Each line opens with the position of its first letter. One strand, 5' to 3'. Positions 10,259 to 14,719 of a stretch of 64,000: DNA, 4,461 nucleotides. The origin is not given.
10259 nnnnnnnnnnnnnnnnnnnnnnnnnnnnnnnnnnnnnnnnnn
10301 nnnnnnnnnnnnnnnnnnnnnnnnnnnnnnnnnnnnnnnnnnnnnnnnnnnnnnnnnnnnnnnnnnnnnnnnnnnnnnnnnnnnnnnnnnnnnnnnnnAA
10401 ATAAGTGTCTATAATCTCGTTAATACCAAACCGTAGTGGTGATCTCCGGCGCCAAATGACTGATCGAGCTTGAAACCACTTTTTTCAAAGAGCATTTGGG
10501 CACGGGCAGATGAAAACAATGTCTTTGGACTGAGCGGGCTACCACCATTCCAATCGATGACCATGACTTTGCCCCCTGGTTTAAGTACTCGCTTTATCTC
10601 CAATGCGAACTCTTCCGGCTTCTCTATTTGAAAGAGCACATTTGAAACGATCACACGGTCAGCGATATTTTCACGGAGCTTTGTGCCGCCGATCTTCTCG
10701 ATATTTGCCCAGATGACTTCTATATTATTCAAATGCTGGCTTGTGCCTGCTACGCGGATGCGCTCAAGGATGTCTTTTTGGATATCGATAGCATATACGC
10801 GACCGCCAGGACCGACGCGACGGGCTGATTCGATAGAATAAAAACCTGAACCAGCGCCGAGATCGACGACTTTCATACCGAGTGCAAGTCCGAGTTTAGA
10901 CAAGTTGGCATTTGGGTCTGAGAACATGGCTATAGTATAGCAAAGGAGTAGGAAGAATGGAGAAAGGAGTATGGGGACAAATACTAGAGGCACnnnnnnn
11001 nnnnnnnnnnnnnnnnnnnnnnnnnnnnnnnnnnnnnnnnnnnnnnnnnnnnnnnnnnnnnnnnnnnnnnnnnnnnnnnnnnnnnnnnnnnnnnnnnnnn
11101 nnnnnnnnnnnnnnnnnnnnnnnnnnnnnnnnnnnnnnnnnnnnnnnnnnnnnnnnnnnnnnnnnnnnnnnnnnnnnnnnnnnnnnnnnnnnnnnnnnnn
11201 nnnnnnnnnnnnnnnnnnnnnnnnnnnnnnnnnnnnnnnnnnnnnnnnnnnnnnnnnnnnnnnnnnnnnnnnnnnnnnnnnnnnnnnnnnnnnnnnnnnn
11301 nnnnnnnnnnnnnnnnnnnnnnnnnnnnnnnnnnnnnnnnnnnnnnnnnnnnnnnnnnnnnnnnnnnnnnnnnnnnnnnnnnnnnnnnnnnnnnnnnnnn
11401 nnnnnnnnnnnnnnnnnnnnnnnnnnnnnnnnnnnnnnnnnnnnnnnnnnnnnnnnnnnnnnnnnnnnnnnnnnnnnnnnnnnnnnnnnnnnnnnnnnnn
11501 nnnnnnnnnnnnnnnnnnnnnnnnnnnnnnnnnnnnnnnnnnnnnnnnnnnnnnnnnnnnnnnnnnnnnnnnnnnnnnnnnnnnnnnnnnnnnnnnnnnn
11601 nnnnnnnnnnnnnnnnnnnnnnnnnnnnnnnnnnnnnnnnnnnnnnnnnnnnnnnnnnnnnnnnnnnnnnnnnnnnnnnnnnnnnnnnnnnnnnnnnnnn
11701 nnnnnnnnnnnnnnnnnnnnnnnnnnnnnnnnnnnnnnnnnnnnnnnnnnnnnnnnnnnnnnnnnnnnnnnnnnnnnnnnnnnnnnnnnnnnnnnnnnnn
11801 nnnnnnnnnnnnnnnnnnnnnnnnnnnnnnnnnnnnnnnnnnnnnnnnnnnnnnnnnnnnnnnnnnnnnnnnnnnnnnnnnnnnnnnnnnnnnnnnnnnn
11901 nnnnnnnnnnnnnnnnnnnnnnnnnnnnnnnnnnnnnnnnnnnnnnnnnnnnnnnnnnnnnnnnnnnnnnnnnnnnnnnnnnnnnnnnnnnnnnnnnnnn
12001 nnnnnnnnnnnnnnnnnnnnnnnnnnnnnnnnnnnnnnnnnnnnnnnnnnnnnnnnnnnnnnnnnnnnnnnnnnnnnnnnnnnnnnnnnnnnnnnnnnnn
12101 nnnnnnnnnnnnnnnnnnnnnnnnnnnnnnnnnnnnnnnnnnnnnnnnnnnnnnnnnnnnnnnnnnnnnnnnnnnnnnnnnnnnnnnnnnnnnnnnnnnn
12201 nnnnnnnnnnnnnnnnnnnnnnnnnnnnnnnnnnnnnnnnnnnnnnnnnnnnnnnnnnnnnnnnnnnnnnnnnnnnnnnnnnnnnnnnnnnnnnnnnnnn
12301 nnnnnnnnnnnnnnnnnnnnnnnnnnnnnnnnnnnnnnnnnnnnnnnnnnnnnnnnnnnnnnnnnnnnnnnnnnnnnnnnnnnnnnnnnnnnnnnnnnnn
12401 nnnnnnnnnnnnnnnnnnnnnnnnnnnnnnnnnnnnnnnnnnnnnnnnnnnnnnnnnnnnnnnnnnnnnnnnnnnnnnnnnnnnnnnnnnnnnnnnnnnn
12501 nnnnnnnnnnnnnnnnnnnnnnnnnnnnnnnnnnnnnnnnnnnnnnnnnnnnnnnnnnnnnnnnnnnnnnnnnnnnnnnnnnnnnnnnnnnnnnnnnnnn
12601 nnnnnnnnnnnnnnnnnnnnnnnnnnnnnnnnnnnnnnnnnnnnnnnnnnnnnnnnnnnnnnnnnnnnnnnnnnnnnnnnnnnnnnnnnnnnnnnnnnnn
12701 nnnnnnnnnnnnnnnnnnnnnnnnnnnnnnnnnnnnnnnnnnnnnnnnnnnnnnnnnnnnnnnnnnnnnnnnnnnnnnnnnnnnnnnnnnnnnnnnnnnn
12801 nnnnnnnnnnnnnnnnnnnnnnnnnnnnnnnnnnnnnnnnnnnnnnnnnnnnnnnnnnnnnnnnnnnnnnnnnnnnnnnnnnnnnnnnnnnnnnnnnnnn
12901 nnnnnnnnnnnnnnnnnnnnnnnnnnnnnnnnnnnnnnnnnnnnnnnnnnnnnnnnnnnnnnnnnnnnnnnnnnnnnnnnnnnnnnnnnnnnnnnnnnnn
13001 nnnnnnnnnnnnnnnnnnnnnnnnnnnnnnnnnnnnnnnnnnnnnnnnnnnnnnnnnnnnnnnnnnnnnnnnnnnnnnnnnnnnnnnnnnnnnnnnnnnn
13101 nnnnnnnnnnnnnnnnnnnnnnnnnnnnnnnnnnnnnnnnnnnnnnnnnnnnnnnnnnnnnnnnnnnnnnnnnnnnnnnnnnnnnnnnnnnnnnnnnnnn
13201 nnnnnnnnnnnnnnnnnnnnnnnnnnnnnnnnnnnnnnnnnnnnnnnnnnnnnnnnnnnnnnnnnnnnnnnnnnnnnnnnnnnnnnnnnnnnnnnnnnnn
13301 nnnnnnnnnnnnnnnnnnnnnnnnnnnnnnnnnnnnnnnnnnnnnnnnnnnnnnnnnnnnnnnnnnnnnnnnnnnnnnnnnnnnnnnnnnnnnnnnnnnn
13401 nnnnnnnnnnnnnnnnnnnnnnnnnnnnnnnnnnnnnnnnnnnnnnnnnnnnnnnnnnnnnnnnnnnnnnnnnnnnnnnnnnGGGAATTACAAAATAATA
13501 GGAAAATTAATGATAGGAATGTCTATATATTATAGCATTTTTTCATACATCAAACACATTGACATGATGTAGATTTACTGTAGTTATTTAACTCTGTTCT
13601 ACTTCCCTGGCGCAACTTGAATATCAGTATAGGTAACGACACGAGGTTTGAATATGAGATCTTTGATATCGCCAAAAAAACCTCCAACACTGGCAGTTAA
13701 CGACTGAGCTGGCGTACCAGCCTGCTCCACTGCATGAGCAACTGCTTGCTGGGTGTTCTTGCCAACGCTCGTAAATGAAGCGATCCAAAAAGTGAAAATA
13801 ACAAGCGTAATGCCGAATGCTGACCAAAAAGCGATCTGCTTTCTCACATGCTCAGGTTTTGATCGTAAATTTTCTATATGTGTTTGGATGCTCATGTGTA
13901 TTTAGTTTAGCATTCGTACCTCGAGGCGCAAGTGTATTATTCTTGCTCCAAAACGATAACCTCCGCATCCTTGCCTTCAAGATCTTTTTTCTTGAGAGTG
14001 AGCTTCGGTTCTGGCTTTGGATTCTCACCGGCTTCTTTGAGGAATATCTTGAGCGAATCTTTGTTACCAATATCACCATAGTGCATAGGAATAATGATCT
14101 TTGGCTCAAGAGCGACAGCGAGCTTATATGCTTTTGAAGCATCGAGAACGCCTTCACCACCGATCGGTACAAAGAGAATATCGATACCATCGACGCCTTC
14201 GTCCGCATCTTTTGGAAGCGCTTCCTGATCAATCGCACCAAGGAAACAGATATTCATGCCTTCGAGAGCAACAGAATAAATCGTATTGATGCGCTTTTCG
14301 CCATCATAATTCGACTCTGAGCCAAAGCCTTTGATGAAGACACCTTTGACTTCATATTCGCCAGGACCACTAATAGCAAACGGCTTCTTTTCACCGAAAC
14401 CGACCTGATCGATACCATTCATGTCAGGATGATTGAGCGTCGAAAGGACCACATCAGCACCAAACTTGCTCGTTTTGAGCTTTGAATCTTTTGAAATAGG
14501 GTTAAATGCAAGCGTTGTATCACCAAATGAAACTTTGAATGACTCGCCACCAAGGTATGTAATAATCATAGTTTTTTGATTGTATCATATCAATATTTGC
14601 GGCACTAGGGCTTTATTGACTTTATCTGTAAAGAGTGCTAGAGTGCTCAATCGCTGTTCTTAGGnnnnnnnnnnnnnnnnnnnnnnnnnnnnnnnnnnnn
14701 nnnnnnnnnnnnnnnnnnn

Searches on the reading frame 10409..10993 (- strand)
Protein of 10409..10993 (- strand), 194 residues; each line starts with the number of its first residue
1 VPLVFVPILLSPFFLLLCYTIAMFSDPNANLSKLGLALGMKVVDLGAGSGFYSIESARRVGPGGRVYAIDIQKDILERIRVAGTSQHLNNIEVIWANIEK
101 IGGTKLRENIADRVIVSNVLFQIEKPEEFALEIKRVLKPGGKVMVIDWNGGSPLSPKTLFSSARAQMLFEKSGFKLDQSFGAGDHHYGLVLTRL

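Call 4: search_protein_families(library=pfam, proteins=[window:10409-10993:-], max_evalue=1)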
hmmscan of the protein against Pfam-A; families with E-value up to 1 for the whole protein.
window:10409-10993:- (194 aa): 20 families
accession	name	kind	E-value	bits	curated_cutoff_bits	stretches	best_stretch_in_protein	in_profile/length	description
PF13847.12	Methyltransf_31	-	1.3e-19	70.7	27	1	39-153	4-117/145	Methyltransferase domain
PF08241.18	Methyltransf_11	-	1.4e-15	58.1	21.2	1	43-144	1-94/95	Methyltransferase domain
PF13649.12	Methyltransf_25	-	1.1e-13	52.1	27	1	42-141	1-97/97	Methyltransferase domain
PF01209.24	Ubie_methyltran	-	3.1e-10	40.3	20.1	1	38-148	47-154/233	ubiE/COQ5 methyltransferase family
PF13489.12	Methyltransf_23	-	2.9e-08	34.1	27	1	28-152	10-123/164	Methyltransferase domain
PF08242.18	Methyltransf_12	-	3.1e-08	34.7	30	1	43-142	1-97/98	Methyltransferase domain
PF06325.19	PrmA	-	3.2e-06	27.3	22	1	39-144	162-257/296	Ribosomal protein L11 methyltransferase (PrmA)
PF02475.24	TRM5-TYW2_MTfase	-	1.9e-05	25.1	28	1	39-121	37-115/164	TRM5/TYW2 methyltransferase domain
PF05175.20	MTS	-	4.2e-05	23.7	23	1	34-146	27-139/170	Methyltransferase small domain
PF01135.25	PCMT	-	4.9e-05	23.6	20.3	1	32-96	67-131/210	Protein-L-isoaspartate(D-aspartate) O-methyltransferase (PCMT)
PF01728.25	FtsJ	-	0.00012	22.5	24.1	1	36-80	19-62/181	FtsJ-like methyltransferase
PF08704.16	GCD14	-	0.00023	21.4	26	1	32-88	34-90/247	tRNA methyltransferase complex GCD14 subunit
PF00891.24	Methyltransf_2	-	0.0046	16.8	22.3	1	40-150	64-169/210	O-methyltransferase domain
PF02353.26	CMAS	-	0.01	15.6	27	1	29-145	53-164/273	Mycolic acid cyclopropane synthetase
PF02390.23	Methyltransf_4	-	0.014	15.3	24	1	42-107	5-69/173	Putative methyltransferase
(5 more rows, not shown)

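Call 46: search_protein_families(library=ncbifam, proteins=[window:10409-10927:-], max_evalue=0.01)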
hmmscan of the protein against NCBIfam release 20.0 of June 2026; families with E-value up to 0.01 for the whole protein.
window:10409-10927:- (172 aa): 48 families (the best 25 are shown)
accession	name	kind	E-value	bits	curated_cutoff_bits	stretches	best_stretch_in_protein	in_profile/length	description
NF008823.0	PRK11873.1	subfamily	4.6e-18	65.7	263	1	14-125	75-183/272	arsenite methyltransferase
NF041537.1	ArsM_AhpD_UU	exception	1.1e-16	60.6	510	1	14-134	74-191/345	arsenite methyltransferase/AhpD domain selenoprotein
NF047649.1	MTase_UXPK_star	exception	4e-15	55.6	460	1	14-126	75-184/283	methyltransferase/UXPK-star double selenoprotein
NF041536.1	ArsM_DUF2284_UU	exception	1.3e-13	50.1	575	1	16-125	76-182/459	arsenite methyltransferase/DUF2284 domain selenoprotein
NF001240.0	PRK00216.1-1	equivalog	3.1e-13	49.3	378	1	13-127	60-172/251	bifunctional demethylmenaquinone methyltransferase/2-methoxy-6-polyprenyl-1,4-benzoquinol methylase UbiE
TIGR02469.1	CbiT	equivalog_domain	8.7e-13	48.6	78.3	1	9-123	12-120/124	precorrin-6Y C5,15-methyltransferase (decarboxylating) subunit CbiT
NF052510.1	methyltran_MpqE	exception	3e-12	46.4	335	1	14-126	44-154/234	methyl-plastoquinone biosynthesis methyltransferase MpqE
NF043040.1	corrin_prot_MT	hypoth_equivalog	3.6e-10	39.7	180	1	17-145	42-169/216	corrinoid protein-associated methyltransferase CpaM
TIGR01983.1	UbiG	equivalog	4.3e-10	39.3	102.95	1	17-123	50-151/228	bifunctional 2-polyprenyl-6-hydroxyphenol methylase/3-demethylubiquinol 3-O-methyltransferase UbiG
NF001244.0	PRK00216.1-5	equivalog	1e-09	38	216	1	11-127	43-157/236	bifunctional demethylmenaquinone methyltransferase/2-methoxy-6-polyprenyl-1,4-benzoquinol methylase UbiE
NF001243.0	PRK00216.1-4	equivalog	4e-09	36.1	235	1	11-125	42-153/237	demethylmenaquinone methyltransferase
TIGR02752.1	MenG_heptapren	equivalog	6.7e-09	35.6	419.85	1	12-126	41-152/231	demethylmenaquinone methyltransferase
NF001556.0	PRK00377.1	equivalog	8.5e-09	35.5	238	1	8-101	32-124/198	cobalt-precorrin-6Y C(15)-methyltransferase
TIGR01934.1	MenG_MenH_UbiE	subfamily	9.6e-09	34.9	158.35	1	13-126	36-144/223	ubiquinone/menaquinone biosynthesis methyltransferase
TIGR02072.1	BioC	equivalog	2.1e-08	34.3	184.95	1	18-123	36-132/244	malonyl-ACP O-methyltransferase BioC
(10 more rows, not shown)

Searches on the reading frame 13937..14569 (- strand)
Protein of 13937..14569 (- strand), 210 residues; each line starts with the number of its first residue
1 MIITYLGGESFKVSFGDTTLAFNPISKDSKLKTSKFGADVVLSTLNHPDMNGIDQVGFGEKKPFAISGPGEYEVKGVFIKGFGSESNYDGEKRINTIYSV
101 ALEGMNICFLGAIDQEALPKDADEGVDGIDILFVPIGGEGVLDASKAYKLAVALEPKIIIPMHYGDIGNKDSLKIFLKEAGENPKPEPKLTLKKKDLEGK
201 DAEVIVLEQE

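Call 9: search_protein_families(library=pfam, proteins=[window:13937-14569:-], max_evalue=0.00001)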
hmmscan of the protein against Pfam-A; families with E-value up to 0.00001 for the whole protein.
window:13937-14569:- (210 aa): 1 family
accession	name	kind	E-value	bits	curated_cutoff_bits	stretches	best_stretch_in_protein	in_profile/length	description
PF13483.12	Lactamase_B_3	-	1.6e-25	90.4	24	1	3-163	2-160/160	Beta-lactamase superfamily domain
